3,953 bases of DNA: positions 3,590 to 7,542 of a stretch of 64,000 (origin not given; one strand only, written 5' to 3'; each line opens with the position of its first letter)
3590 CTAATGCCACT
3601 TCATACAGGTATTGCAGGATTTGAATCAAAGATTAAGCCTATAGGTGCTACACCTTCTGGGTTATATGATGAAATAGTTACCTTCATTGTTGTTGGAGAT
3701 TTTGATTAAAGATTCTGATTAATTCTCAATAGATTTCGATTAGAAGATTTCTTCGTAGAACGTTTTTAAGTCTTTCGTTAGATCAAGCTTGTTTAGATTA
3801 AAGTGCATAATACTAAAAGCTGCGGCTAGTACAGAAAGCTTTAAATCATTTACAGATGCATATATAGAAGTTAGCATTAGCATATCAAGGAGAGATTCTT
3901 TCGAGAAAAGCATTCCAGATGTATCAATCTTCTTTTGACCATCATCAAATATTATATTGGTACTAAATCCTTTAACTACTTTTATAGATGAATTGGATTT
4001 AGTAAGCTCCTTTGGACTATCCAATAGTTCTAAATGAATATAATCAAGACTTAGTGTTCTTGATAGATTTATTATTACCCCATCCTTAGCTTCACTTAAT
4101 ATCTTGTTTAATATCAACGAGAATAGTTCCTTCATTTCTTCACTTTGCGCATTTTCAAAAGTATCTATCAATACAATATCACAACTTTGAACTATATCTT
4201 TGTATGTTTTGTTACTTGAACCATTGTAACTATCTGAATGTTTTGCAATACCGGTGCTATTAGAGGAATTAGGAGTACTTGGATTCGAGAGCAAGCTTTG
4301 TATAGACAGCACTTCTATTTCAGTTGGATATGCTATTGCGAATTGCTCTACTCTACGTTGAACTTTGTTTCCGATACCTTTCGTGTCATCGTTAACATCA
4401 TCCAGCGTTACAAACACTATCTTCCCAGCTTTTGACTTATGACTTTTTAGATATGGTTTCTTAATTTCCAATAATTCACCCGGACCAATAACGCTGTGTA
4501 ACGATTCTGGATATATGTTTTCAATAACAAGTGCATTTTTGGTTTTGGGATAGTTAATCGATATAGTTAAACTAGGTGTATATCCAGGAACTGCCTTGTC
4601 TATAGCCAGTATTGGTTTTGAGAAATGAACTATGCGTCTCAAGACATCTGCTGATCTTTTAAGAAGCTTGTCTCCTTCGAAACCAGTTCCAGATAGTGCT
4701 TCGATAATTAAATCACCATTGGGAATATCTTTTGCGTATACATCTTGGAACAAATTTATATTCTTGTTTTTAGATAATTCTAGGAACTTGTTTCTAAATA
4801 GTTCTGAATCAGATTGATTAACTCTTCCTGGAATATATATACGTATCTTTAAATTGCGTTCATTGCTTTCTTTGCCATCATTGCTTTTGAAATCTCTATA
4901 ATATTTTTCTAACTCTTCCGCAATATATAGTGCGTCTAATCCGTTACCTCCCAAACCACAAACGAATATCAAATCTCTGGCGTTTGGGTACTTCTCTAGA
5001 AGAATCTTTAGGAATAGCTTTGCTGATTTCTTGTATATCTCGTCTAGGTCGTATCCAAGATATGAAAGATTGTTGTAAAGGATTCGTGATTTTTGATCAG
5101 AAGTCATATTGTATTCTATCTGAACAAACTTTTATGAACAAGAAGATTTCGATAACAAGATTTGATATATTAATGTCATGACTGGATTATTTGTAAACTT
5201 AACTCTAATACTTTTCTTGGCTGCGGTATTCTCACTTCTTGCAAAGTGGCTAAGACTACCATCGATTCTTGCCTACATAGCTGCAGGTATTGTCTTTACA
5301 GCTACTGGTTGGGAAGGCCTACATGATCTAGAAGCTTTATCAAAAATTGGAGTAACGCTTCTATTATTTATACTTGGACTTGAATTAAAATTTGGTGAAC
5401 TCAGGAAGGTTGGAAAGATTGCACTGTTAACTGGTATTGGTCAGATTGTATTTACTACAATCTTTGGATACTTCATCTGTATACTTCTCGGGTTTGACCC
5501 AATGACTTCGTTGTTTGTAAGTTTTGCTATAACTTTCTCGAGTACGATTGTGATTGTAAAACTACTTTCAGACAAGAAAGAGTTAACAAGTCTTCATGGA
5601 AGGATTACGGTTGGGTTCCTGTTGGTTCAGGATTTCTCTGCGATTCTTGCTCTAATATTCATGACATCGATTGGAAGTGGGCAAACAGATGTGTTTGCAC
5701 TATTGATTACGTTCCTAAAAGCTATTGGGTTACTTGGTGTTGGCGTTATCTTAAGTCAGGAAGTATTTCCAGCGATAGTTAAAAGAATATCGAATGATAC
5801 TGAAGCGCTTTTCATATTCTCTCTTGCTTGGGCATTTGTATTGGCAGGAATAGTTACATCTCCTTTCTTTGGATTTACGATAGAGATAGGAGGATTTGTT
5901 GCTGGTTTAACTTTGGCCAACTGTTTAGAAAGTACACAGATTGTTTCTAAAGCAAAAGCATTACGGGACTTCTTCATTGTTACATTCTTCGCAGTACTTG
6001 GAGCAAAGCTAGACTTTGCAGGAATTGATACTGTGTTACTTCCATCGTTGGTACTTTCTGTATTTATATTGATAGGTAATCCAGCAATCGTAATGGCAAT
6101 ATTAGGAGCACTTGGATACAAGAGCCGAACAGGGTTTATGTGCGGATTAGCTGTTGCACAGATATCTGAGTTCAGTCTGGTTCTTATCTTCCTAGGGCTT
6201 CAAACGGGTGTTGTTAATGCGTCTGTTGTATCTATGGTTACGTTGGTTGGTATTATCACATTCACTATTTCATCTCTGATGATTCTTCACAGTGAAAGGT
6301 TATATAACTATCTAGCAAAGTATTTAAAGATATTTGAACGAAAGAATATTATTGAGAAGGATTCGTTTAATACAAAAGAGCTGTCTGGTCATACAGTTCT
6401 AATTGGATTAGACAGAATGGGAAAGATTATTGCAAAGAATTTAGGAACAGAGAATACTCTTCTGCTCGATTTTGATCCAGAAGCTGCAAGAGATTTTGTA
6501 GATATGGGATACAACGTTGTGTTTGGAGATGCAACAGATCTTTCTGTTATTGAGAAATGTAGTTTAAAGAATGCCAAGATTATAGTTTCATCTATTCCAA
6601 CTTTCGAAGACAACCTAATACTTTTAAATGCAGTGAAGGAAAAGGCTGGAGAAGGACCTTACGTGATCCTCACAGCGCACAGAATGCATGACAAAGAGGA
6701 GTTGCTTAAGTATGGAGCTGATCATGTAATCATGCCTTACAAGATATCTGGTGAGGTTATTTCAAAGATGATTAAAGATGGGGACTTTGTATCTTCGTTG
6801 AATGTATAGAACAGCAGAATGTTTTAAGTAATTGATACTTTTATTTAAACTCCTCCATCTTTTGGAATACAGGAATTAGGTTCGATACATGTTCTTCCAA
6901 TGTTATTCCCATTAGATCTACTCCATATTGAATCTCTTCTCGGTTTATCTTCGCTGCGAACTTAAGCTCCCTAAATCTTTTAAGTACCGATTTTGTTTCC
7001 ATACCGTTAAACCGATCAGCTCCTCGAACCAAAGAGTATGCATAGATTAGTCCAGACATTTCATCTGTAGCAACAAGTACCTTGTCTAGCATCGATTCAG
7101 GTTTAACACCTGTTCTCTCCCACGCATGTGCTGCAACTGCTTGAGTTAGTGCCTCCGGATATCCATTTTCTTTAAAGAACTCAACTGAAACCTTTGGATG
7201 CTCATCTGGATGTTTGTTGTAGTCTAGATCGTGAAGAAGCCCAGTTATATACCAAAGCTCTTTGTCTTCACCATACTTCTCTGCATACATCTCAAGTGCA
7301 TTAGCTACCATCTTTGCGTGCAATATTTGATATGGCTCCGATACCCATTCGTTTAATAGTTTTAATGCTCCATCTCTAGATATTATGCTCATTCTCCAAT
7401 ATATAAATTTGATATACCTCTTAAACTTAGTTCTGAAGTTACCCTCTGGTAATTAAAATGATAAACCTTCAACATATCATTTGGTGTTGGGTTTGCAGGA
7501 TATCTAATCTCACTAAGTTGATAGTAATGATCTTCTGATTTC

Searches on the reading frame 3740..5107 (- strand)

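Call 38: search_protein_families(library=pfam, proteins=[window:3740-5107:-], max_evalue=0.001)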
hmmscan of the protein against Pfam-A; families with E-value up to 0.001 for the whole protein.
window:3740-5107:- (455 aa): 1 family
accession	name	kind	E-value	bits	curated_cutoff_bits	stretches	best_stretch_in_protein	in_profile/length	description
PF03853.21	YjeF_N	-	5e-10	40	24.9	1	27-170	7-138/169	YjeF-related protein N-terminus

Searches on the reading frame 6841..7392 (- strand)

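Call 38: search_protein_families(library=pfam, proteins=[window:6841-7392:-], max_evalue=0.001)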
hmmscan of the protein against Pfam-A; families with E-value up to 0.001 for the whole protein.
window:6841-7392:- (183 aa): 1 family
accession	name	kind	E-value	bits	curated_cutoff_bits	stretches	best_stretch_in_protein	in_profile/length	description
PF01966.28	HD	-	4.6e-11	43.5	22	1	25-90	4-86/116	HD domain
